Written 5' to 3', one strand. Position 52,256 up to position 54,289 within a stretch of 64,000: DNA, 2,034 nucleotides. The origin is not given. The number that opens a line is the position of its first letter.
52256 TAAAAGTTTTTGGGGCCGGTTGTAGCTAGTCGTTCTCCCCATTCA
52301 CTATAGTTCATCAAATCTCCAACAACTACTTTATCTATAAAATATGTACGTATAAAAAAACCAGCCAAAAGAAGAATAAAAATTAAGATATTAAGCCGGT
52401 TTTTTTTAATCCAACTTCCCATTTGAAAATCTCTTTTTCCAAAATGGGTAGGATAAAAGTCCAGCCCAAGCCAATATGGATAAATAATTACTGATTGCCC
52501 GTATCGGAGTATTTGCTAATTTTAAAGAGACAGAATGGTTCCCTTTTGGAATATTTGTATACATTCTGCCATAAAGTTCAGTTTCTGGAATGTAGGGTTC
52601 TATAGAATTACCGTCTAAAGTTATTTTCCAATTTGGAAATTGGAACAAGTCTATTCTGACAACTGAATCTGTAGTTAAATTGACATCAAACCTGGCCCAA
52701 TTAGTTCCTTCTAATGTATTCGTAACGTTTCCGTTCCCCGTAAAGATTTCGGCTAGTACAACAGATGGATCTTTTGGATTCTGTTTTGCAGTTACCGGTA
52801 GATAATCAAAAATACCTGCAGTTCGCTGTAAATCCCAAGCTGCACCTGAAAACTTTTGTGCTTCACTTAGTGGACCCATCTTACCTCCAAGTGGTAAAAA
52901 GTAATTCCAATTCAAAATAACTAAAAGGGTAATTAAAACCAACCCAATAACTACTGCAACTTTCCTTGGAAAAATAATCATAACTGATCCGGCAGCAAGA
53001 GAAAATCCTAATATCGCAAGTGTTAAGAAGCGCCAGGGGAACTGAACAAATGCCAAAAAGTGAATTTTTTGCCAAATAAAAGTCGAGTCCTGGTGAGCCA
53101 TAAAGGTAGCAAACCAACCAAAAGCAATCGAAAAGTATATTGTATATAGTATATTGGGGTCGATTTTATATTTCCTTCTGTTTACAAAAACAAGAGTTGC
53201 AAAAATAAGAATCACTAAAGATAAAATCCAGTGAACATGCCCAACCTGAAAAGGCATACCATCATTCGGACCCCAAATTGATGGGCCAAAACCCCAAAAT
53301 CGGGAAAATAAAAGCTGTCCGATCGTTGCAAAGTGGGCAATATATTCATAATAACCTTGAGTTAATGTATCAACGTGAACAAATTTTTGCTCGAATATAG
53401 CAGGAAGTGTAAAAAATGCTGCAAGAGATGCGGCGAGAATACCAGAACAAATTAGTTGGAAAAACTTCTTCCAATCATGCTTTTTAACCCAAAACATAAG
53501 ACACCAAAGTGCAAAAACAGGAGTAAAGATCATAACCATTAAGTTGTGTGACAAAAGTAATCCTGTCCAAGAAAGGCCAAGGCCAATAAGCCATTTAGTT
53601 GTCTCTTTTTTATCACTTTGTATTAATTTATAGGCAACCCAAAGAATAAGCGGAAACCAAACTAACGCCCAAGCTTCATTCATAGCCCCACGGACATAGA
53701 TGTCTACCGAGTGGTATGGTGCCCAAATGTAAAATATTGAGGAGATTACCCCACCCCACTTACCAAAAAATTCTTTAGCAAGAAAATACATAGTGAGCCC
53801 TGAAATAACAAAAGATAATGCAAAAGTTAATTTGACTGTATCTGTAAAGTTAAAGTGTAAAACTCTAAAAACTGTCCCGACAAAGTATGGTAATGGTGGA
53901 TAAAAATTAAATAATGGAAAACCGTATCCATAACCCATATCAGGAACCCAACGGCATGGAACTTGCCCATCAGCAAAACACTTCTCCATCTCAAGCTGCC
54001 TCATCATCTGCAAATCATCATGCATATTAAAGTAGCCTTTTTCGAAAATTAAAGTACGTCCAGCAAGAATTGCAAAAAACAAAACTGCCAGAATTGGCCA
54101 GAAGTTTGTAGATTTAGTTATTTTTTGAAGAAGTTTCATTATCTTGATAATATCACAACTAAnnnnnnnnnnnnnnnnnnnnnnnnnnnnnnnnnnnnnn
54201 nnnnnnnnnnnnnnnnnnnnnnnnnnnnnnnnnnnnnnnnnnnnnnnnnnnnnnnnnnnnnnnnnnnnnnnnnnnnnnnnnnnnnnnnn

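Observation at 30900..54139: Undescribed-looking membrane protein family (family C) with a rigid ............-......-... motif, in two paralogs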

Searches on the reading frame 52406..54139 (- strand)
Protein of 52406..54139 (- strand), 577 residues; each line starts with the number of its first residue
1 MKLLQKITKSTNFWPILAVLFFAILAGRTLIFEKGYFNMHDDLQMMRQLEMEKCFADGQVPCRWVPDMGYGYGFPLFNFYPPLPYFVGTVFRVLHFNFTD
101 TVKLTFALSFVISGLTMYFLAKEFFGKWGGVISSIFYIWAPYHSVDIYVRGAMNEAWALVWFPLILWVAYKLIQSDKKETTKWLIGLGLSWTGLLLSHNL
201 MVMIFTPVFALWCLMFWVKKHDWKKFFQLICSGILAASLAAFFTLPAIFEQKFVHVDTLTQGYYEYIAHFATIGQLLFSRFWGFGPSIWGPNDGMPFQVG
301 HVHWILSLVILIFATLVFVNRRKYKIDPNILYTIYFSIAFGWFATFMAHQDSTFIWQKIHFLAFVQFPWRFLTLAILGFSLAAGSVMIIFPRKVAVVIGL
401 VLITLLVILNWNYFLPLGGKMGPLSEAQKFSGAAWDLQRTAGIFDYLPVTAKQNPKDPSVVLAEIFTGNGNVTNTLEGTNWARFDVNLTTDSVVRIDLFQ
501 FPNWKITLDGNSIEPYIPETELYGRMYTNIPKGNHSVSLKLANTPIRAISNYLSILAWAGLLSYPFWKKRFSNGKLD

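Call 7: search_protein_families(library=pfam, max_evalue=0.1, proteins=[window:52406-54139:-])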
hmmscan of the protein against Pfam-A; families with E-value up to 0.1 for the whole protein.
window:52406-54139:- (577 aa): 3 families
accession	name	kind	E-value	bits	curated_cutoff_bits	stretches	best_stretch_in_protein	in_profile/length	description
PF10131.15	PTPS_related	-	8.4e-10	38.2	26.4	1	77-422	1-318/621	6-pyruvoyl-tetrahydropterin synthase related domain; membrane protein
PF09586.16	YfhO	-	2.5e-08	33.2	28.5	1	83-250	68-237/835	Bacterial membrane protein YfhO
PF13231.12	PMT_2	-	2.7e-05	24.9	26.1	1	82-232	4-146/160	Dolichyl-phosphate-mannose-protein mannosyltransferase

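Call 9: search_protein_families(library=ncbifam, max_evalue=0.1, proteins=[window:52406-54139:-])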
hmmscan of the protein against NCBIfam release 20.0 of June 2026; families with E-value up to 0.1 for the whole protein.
window:52406-54139:- (577 aa): 0 families

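Call 10: find_homologous_proteins(query=window:52406-54139:-, max_evalue=0.00001)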
Query window:52406-54139:- (577 aa): 3039 proteins with E <= 0.00001 among 8000 candidates; the best 120 are listed.
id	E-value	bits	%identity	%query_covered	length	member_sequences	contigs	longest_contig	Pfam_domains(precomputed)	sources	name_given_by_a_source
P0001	0.0e+0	1339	100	100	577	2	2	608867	PF10131.16,PF09586.17,PF13231.13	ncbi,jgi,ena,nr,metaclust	ncbi:MAG TPA: 6-pyruvoyl-tetrahydropterin synthase-related protein [Patescibacteria group bacterium]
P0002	0.0e+0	1049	75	100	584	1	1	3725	-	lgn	-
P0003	0.0e+0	1042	75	100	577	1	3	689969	PF10131.16,PF09586.17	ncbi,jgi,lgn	jgi:hypothetical protein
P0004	0.0e+0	1034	75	100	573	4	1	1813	-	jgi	jgi:hypothetical protein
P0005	0.0e+0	1022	73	99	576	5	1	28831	PF10131.16,PF09586.17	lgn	-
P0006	0.0e+0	1022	73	99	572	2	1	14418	PF09586.17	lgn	-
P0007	2.9e-297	1006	73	100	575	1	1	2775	-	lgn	-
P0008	6.6e-297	1004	73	100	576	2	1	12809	PF09586.17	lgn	-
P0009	1.5e-294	997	71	99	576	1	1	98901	PF10131.16,PF09586.17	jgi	jgi:hypothetical protein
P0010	9.9e-290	981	70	99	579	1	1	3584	PF10131.16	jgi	jgi:hypothetical protein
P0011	1.6e-289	980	69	99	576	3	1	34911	PF10131.16,PF09586.17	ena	-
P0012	1.4e-285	967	70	100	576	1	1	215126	PF10131.16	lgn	-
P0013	4.4e-283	959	70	100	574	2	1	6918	PF09586.17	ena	-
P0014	7.2e-280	948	68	99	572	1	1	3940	-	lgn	-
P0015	6.3e-277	938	67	99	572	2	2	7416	PF19554.5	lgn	-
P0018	4.2e-274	929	72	91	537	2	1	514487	PF10131.16,PF09586.17,PF19554.5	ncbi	-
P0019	7.3e-273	925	69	100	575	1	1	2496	PF10131.16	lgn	-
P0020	1.0e-270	918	67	100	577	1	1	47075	PF10131.16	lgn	-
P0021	6.7e-266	902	70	92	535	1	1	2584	PF10131.16,PF09586.17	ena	-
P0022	9.9e-266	902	64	98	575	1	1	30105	PF10131.16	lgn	-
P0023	4.7e-264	896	66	99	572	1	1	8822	PF09586.17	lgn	-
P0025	8.1e-262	889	66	100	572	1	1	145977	PF10131.16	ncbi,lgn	-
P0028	1.6e-260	884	67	99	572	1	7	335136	PF09586.17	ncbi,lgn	-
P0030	2.2e-259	881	64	99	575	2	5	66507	PF09586.17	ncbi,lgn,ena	-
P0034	2.6e-256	870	63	100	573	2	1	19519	PF10131.16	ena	-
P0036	9.2e-254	862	64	99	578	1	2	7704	PF09586.17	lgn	-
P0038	2.5e-253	861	62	99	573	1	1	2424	PF10131.16,PF09586.17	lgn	-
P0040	9.2e-253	859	67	92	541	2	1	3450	PF09586.17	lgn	-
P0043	2.3e-250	851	63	98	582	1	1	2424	PF10131.16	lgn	-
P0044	2.4e-250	851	63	99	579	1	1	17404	PF10131.16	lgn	-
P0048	3.5e-244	830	63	97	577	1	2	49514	PF10131.16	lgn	-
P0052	3.5e-240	817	62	99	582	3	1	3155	PF10131.16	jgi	jgi:hypothetical protein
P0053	4.0e-240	817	62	97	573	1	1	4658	PF10131.16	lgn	-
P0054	7.1e-240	816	63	99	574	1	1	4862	PF10131.16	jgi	jgi:hypothetical protein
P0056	1.2e-239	815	62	99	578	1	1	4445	PF10131.16,PF09586.17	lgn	-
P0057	1.6e-239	815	62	98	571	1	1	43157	PF10131.16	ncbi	-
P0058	2.3e-239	814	60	100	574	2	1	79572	PF10131.16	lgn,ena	-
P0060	1.0e-238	812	62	97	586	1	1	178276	PF10131.16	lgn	-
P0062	4.0e-238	810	62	99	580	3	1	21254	PF10131.16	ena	-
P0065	1.9e-235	801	60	99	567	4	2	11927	PF09586.17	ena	-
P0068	4.8e-235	800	61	99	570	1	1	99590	PF10131.16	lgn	-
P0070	2.0e-234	798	61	99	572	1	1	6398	PF10131.16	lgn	-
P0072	2.4e-234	798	63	95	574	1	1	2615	PF10131.16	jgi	jgi:hypothetical protein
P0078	2.0e-231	788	60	99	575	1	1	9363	PF10131.16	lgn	-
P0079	4.3e-231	787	59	99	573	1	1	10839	PF10131.16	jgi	jgi:hypothetical protein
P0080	8.3e-231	786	60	97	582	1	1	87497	PF10131.16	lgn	-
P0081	1.3e-230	786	59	98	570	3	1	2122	PF10131.16,PF09586.17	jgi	jgi:hypothetical protein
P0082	2.6e-230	785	60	99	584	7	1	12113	PF10131.16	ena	-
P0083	2.8e-230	784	60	99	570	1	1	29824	PF10131.16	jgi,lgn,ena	-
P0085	3.7e-230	784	59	99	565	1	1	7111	PF10131.16,PF09586.17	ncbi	-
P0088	1.4e-229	782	60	97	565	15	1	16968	PF10131.16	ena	-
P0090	2.2e-229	781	61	98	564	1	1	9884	PF10131.16,PF09586.17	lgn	-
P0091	2.7e-229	781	60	98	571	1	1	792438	PF10131.16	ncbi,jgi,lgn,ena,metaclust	metaclust:\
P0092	5.9e-228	777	59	98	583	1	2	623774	PF10131.16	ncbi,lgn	-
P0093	6.0e-228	777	60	99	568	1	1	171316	PF10131.16,PF09586.17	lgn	-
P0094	1.1e-227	776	58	99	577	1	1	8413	PF10131.16,PF19554.5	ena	-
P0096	8.7e-227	773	59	97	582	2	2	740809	PF10131.16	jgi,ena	-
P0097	1.0e-226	773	59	99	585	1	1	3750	PF10131.16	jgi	-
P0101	9.6e-226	769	56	99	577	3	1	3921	PF10131.16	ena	-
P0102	1.7e-225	769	58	99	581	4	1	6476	PF10131.16,PF20176.4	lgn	-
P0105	6.8e-225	767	58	99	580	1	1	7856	PF10131.16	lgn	-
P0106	1.5e-224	765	60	99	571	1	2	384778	PF10131.16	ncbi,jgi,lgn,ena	-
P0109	8.7e-224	763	59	97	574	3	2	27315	PF09586.17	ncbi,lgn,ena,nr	ncbi:hypothetical protein KJ570_03390 [Patescibacteria group bacterium]|nr:hypothetical protein [Pat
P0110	1.4e-223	762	58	99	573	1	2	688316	PF10131.16,PF09586.17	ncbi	-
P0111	2.1e-223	762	58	99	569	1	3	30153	PF10131.16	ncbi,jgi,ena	-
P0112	2.5e-223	761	57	99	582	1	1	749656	PF10131.16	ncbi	-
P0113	5.7e-223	760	62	91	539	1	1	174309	PF10131.16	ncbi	-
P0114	5.9e-223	760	58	99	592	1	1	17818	PF10131.16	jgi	jgi:hypothetical protein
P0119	6.5e-221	753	57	97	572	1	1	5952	PF10131.16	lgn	-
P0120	9.0e-221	753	55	99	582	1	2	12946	PF10131.16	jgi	-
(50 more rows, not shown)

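Call 12: search_solved_structures(query=window:52406-54139:-, max_evalue=1)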
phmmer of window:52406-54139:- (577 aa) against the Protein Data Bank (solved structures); distinct sequences matched with E-value up to 1: 0.

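Call 20: search_solved_structures(query=A1, max_evalue=10, show_alignments=3)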
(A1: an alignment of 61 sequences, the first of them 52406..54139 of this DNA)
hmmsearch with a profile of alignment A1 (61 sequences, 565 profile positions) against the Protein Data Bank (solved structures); distinct sequences matched with E-value up to 10: 0.

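Call 26: find_encoding_contigs(protein=P0003, flank=10000, max_places=2)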
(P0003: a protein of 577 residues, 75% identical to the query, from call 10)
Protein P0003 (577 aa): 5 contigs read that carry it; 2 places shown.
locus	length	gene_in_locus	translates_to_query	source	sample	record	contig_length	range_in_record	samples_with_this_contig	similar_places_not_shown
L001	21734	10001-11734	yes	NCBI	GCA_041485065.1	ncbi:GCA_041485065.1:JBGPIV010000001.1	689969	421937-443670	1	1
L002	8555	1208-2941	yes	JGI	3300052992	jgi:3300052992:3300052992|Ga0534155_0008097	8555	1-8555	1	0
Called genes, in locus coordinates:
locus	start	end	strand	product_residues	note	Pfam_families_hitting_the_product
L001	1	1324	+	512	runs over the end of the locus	PF13231:PMT_2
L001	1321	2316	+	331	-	PF01368:DHH, PF02272:DHHA1 (weak)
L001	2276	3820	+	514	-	PF13231:PMT_2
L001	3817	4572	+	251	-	PF00535:Glycos_transf_2, PF10111:Glyco_tranf_2_2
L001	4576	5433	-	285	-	PF00892:EamA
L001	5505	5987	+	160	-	PF01243:PNPOx_N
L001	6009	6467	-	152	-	PF13420:Acetyltransf_4 (weak), PF00583:Acetyltransf_1, PF13673:Acetyltransf_10, PF13508:Acetyltransf_7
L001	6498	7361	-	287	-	PF00892:EamA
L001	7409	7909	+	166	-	-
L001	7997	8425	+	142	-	PF08570:DUF1761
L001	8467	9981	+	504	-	PF02366:PMT, PF13231:PMT_2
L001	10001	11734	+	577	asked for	PF10131:PTPS_related (faint), PF09586:YfhO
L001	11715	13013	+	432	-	-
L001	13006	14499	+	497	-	PF01943:Polysacc_synt, PF13440:Polysacc_synt_3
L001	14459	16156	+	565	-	-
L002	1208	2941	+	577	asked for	PF10131:PTPS_related (faint), PF09586:YfhO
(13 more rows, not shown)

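Call 27: find_encoding_contigs(protein=P0091, flank=10000, max_places=2)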
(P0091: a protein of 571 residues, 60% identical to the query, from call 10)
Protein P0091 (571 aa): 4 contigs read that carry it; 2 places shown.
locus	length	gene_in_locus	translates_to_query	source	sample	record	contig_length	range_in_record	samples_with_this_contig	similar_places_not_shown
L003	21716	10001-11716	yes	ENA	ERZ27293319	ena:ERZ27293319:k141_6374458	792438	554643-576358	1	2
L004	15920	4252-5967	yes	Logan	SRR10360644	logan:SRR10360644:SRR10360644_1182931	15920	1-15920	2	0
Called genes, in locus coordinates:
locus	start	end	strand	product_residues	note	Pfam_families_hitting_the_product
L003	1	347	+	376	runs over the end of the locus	PF00535:Glycos_transf_2, PF04138:GtrA_DPMS_TM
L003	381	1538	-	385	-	-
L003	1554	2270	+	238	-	PF13641:Glyco_tranf_2_3 (weak), PF00535:Glycos_transf_2, PF10111:Glyco_tranf_2_2 (weak)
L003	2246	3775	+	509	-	PF13231:PMT_2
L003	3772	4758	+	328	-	PF01368:DHH, PF02272:DHHA1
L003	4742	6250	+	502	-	PF13231:PMT_2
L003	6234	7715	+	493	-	PF13231:PMT_2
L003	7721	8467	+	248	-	PF00535:Glycos_transf_2, PF10111:Glyco_tranf_2_2 (weak)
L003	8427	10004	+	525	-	PF02366:PMT, PF13231:PMT_2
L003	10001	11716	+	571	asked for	PF10131:PTPS_related (weak)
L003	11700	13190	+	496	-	PF01943:Polysacc_synt, PF13440:Polysacc_synt_3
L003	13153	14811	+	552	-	-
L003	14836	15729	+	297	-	PF00535:Glycos_transf_2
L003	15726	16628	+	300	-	PF00535:Glycos_transf_2, PF13641:Glyco_tranf_2_3, PF13632:Glyco_trans_2_3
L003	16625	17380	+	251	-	PF00535:Glycos_transf_2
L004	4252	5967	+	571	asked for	PF10131:PTPS_related (weak)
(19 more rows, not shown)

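Call 31: predict_structure(alignment_id=A1)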
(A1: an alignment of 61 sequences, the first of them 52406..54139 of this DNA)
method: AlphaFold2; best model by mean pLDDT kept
length: 577 residues; sequences in the alignment: 61
mean_pLDDT: 88.9   pTM: 0.91
mean pLDDT of the five models: 88.9, 88.3, 88.1, 87.9, 85.3
residues with pLDDT >= 90: 349; 70-90: 185; 50-70: 33; < 50: 10
segments of 3 or more residues with pLDDT < 50: 286-288, 290-292
pLDDT, mean of each block of 10 residues (from residue 1): 89 97 95 81 87 86 82 75 93 94 96 98 98 97 83 93 98 94 97 94 94 96 96 97 91 81 67 76 52 54 91 95 90 97 91 82 76 94 97 96 93 78 80 86 81 89 96 94 97 96 93 95 95 97 91 96 90 62
secondary structure, 60 per line:
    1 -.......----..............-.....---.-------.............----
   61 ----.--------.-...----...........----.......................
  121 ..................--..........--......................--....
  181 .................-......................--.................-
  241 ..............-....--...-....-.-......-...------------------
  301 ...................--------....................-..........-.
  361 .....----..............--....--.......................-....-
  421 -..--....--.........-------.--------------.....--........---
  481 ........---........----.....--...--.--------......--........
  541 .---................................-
elements in order: H2-8 H13-26 H28-32 H44-56 H83-93 H98-138 H141-150 H153-174 H177-197 H199-220 H223-239 H241-253 H256-259 H266-269 H273-278 H301-319 H328-347 H350-358 H360-365 H370-383 H386-389 H392-414 H416-419 H426-429 H432-440 E463-467 E470-477 E481-488 E492-499 E504-508 E511-513 E525-530 E533-541 H545-576

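Call 33: search_protein_representatives(alignment_id=A1)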
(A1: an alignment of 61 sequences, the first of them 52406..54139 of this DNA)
Query: 61 sequences, 565 profile positions. Proteins with E-value up to 0.001 (for the whole library): 17781; up to 1e-10: 12900; up to 1e-30: 5810. The best 150 are listed.
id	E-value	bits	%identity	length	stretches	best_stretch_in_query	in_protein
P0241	2.7e-256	868.0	-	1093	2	8-560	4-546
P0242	2.4e-224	762.5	-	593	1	4-560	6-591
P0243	2.5e-200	683.2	-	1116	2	12-559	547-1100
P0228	3.4e-199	679.5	-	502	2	9-450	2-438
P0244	1.5e-194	664.2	-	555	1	14-557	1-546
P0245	1.1e-189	648.1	-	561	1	5-560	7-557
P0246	1.2e-187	641.4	-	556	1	1-558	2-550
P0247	1.2e-186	638.1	-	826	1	10-555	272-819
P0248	2.5e-183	627.1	-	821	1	8-554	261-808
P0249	5.6e-182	622.7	-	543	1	13-560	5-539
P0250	9.2e-182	622.0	-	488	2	2-248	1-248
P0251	8.6e-180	615.5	-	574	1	11-554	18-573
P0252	2.6e-179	613.9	-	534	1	36-564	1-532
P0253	3.6e-178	610.1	-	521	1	36-561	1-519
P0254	1.5e-177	608.0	-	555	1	8-561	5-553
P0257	7.5e-176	602.4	-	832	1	4-559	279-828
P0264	2.8e-170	584.0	-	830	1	8-560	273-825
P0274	4.0e-166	570.3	-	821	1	13-560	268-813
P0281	1.4e-161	555.4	-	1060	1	13-557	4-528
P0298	4.4e-154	530.6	-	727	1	10-558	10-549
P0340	4.3e-127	441.5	-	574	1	8-558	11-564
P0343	1.2e-126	439.9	-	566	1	9-560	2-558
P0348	1.3e-125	436.6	-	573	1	9-558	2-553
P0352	3.3e-124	431.9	-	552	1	15-560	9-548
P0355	1.5e-123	429.8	-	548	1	11-561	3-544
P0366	3.3e-120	418.7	-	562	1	8-562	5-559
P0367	1.0e-119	417.1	-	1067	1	8-560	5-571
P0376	2.1e-118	412.8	-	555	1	8-560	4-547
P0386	4.3e-117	408.5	-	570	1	13-555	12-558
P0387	4.9e-117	408.3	-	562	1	8-561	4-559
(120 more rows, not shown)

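Call 35: fold_search(model_id=the predicted structure, library=pdb)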
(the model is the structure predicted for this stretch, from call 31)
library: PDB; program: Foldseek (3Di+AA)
matches with E <= 10: 283; with E <= 0.001: 15
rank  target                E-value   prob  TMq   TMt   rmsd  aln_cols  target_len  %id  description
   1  8pn9_A                5.0e-05  1.00  0.40  0.35  13.7       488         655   13  Structure of human oligosaccharyltransferase OST-A complex bound to NGI-1 (released 2024-05-08)
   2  8if8_B                9.8e-05  1.00  0.42  0.40  11.7       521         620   11  Arabinosyltransferase AftA (released 2023-05-31)
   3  5gmy_A                1.0e-04  1.00  0.42  0.31  12.8       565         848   13  Crystal structure of the Archaeoglobus fulgidus oligosaccharyltransferase (O29867_ARCFU) tethered with an acceptor pep (released 2017-02-01)
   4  6s7t_A                1.1e-04  1.00  0.35  0.30  20.0       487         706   13  Cryo-EM structure of human oligosaccharyltransferase complex OST-B (released 2019-12-18)
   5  8age_A                2.8e-04  1.00  0.41  0.38  11.4       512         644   11  Structure of yeast oligosaccharylransferase complex with acceptor peptide bound (released 2022-12-07)
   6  8b6l_I                3.2e-04  1.00  0.37  0.32  20.3       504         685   12  Subtomogram average of the human Sec61-TRAP-OSTA-translocon (released 2022-12-07)
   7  6ezn_F                3.4e-04  1.00  0.44  0.40  12.5       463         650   12  Cryo-EM structure of the yeast oligosaccharyltransferase (OST) complex (released 2018-01-17)
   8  8if8_C                3.4e-04  1.00  0.40  0.39  11.9       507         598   11  Arabinosyltransferase AftA (released 2023-05-31)
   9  3wak                  3.5e-04  1.00  0.40  0.29  14.0       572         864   12  Crystal structure of the Archaeoglobus fulgidus oligosaccharyltransferase (O29867_ARCFU) in the apo form (released 2013-10-30)
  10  5f15                  4.2e-04  1.00  0.27  0.29  19.2       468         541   12  Crystal Structure of ArnT from Cupriavidus metallidurans bound to Undecaprenyl phosphate (released 2016-02-17)
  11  9i5k_A                5.6e-04  1.00  0.43  0.49   8.2       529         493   13  Structure of the Chaetomium thermophilum Pmt4 homodimer (C2 symmetry) (released 2025-12-24)
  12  7oci_F                6.4e-04  1.00  0.38  0.35  12.7       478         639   12  Cryo-EM structure of yeast Ost6p containing oligosaccharyltransferase complex (released 2022-02-16)
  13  6ftg_5                8.9e-04  1.00  0.39  0.35  13.7       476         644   14  Subtomogram average of OST-containing ribosome-translocon complexes from canine rough microsomal membranes (released 2018-03-21)
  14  7e9s_A                9.3e-04  1.00  0.42  0.30  10.1       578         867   12  Archaeal oligosaccharyltransferase AglB from Archaeoglobus fulgidus in complex with an inhibitory peptide and a dolich (released 2021-09-08)
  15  3waj                  9.3e-04  1.00  0.36  0.27  16.8       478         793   13  Crystal structure of the Archaeoglobus fulgidus oligosaccharyltransferase (O29867_ARCFU) complex with Zn and sulfate (released 2013-10-30)
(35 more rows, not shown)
